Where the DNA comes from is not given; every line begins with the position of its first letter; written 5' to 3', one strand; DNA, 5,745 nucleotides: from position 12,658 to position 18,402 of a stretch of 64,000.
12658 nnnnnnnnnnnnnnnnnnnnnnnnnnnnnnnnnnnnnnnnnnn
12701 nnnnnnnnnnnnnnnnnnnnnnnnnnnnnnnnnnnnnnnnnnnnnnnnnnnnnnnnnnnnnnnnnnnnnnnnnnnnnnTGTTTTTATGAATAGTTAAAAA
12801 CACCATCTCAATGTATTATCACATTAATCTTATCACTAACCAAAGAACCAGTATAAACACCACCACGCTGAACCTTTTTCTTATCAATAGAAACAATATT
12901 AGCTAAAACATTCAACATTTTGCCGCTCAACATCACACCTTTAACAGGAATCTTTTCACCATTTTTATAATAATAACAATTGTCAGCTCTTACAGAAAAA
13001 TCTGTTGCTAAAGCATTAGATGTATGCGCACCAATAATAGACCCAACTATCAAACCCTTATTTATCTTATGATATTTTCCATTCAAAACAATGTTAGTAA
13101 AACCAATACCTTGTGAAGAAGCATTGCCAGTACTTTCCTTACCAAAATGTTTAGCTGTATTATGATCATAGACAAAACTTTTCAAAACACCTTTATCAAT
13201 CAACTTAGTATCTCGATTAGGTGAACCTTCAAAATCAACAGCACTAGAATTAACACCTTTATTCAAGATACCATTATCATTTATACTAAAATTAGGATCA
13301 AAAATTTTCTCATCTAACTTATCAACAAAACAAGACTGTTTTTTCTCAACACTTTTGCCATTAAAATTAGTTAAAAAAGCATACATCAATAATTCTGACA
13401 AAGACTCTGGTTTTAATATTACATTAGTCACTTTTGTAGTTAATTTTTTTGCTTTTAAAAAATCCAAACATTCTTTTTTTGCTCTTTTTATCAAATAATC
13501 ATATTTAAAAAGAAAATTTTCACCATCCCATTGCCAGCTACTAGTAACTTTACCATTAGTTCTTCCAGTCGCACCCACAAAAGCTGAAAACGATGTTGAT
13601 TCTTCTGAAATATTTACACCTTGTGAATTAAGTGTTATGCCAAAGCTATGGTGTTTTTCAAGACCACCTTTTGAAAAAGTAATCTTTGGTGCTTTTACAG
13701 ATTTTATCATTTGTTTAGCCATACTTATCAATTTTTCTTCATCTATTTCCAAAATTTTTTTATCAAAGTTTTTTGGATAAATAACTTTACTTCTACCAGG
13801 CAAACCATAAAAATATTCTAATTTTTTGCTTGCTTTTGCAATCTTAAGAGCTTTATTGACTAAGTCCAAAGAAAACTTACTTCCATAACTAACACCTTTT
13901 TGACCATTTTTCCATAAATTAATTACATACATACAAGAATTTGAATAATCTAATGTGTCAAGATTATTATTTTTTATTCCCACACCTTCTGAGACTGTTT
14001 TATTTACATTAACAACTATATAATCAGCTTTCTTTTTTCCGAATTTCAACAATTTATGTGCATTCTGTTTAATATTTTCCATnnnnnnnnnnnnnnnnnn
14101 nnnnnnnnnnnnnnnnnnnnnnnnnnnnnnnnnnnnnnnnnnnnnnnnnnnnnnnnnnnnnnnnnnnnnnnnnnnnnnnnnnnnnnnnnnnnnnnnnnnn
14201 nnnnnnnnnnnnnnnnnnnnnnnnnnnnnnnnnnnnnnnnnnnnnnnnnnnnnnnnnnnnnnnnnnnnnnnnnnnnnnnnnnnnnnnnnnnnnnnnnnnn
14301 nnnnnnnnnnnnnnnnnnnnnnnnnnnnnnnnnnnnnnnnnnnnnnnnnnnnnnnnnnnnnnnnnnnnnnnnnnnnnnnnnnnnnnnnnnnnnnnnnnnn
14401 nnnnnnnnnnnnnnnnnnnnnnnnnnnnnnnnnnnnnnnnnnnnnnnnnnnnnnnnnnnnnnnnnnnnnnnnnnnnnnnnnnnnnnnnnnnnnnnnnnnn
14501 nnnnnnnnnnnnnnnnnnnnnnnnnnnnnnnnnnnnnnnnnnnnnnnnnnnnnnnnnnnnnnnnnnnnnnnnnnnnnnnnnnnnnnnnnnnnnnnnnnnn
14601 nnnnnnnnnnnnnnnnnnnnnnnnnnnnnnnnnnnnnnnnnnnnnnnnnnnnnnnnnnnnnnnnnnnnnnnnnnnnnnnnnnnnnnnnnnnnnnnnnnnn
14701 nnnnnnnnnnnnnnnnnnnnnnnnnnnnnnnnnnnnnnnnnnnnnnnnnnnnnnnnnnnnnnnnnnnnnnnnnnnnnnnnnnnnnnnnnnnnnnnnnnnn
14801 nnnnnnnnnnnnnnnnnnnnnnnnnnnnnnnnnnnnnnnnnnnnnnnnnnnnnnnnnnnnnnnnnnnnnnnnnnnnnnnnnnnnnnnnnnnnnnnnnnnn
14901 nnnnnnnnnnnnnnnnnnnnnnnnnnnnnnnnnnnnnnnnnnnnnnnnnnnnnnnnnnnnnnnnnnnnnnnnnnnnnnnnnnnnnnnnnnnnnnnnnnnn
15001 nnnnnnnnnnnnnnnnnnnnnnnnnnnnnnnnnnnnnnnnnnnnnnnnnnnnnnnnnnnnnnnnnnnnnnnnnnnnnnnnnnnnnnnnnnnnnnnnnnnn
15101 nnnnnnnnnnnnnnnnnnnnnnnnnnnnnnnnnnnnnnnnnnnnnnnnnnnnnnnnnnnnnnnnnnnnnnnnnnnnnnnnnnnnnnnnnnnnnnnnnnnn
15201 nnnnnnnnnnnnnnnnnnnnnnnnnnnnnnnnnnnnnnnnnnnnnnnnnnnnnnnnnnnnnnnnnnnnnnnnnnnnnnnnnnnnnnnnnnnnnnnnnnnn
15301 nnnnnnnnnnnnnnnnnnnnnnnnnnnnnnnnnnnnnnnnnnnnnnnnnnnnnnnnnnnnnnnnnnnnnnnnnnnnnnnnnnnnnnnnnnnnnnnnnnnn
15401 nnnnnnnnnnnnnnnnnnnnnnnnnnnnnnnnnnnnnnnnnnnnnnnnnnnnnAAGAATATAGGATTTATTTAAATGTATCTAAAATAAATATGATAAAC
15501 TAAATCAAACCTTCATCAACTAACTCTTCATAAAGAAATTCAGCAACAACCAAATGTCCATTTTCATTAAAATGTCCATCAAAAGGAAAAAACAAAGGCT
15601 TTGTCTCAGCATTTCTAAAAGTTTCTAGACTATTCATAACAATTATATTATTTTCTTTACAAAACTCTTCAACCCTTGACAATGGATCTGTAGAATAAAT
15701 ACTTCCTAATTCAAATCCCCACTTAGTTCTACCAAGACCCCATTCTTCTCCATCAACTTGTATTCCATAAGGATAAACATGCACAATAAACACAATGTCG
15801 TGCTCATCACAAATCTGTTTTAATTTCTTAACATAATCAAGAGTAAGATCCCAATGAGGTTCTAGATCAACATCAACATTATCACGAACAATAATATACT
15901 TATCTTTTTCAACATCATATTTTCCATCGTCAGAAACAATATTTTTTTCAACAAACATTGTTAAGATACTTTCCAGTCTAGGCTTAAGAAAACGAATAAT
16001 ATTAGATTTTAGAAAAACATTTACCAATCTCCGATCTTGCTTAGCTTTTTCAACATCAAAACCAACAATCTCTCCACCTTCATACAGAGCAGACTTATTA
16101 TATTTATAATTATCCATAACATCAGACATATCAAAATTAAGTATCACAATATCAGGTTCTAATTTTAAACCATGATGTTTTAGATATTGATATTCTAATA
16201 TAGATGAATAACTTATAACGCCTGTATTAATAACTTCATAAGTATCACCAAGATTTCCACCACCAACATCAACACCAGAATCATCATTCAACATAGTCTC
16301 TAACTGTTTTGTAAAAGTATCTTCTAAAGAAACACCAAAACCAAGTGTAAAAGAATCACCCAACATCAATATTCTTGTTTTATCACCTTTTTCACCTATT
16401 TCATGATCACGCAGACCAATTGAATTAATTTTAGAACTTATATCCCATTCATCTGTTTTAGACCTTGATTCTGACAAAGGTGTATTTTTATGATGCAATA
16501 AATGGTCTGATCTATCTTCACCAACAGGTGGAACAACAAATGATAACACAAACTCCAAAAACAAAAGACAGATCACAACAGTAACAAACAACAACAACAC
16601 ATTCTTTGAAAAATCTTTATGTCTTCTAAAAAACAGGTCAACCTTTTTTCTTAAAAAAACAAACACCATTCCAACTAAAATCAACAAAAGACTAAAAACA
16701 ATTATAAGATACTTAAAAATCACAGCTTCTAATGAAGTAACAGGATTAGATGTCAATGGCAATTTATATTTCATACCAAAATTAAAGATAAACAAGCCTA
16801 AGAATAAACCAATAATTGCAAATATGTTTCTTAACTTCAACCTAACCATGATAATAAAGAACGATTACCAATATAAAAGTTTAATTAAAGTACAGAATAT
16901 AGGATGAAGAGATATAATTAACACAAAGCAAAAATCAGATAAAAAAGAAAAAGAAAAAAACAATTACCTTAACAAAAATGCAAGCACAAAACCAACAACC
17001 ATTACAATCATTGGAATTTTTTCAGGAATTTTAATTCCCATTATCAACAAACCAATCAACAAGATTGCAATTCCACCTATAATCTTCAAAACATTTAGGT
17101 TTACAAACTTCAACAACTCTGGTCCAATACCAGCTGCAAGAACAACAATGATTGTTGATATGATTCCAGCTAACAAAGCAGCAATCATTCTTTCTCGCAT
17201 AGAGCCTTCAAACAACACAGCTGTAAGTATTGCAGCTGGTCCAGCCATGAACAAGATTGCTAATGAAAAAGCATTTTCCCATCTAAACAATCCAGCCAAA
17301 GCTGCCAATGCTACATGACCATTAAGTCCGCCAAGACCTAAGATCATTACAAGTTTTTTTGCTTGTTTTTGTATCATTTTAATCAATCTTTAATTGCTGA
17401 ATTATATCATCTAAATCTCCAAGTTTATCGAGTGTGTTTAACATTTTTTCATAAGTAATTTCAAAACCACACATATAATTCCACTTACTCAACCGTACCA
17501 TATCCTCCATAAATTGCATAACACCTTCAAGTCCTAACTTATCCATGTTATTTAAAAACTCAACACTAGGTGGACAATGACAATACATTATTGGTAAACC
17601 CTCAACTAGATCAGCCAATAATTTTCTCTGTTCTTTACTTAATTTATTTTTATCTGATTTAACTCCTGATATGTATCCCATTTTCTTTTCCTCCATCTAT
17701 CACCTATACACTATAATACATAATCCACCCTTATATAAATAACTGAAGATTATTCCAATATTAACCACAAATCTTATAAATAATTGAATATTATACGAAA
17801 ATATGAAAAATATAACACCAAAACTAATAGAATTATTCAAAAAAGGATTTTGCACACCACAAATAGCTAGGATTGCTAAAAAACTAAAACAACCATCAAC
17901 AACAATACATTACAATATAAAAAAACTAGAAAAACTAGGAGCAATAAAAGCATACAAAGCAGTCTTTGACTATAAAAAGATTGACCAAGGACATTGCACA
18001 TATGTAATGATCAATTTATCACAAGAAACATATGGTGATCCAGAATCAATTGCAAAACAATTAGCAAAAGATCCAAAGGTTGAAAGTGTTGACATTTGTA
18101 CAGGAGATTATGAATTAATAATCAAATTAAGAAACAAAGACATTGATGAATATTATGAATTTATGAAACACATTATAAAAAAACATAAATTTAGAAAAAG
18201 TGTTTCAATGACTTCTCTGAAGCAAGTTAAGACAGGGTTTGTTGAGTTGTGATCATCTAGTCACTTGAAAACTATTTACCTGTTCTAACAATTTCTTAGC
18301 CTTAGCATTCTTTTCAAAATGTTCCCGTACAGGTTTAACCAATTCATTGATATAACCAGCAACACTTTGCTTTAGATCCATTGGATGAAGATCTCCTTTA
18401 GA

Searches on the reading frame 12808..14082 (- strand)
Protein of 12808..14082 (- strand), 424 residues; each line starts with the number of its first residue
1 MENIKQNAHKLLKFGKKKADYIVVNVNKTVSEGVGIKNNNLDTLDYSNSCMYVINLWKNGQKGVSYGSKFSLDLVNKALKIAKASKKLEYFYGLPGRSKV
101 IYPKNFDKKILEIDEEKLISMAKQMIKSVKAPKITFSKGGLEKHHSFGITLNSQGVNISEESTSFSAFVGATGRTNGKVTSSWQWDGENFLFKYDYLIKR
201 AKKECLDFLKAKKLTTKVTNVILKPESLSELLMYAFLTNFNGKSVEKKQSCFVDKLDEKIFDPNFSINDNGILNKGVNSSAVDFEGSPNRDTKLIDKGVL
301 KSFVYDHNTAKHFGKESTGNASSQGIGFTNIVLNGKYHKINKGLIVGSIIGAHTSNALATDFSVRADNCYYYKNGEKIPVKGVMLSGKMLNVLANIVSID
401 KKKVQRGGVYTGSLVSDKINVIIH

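Call 27: search_protein_families(library=pfam, proteins=[window:12808-14082:-], max_evalue=0.001)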
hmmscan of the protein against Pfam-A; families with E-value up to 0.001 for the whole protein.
window:12808-14082:- (424 aa): 3 families
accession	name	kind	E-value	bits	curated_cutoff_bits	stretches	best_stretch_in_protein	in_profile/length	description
PF19289.4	PmbA_TldD_3rd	-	1.7e-51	174.9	22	1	218-421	3-218/220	PmbA/TldA metallopeptidase C-terminal domain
PF19290.4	PmbA_TldD_2nd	-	6.4e-06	27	20.9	1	109-204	2-104/109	PmbA/TldA metallopeptidase central domain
PF01523.21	PmbA_TldD_1st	-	0.0005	20.6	20.9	0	25-82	4-65/65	PmbA/TldA metallopeptidase domain 1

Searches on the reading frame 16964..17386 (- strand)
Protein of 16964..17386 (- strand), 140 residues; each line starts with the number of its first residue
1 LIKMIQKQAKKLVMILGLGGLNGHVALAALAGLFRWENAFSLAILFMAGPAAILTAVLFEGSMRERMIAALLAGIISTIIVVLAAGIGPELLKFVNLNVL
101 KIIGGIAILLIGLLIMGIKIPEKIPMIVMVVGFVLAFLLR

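Call 27: search_protein_families(library=pfam, proteins=[window:16964-17386:-], max_evalue=0.001)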
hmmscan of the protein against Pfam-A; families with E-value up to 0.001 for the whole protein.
window:16964-17386:- (140 aa): 1 family
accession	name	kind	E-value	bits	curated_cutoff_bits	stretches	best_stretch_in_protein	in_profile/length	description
PF19107.5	DUF5794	-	0.0003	21.4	25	1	79-137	3-61/128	Family of unknown function (DUF5794)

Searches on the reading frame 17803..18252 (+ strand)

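Call 27: search_protein_families(library=pfam, proteins=[window:17803-18252:+], max_evalue=0.001)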
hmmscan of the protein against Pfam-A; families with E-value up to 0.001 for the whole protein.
window:17803-18252:+ (149 aa): 2 families
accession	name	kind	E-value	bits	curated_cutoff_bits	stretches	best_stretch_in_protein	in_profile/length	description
PF01037.27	AsnC_trans_reg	-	2.3e-09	37.5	25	1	68-140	1-72/73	Lrp/AsnC ligand binding domain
PF13412.12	HTH_24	-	0.00047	20.1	21.9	1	22-49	21-48/48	Winged helix-turn-helix DNA-binding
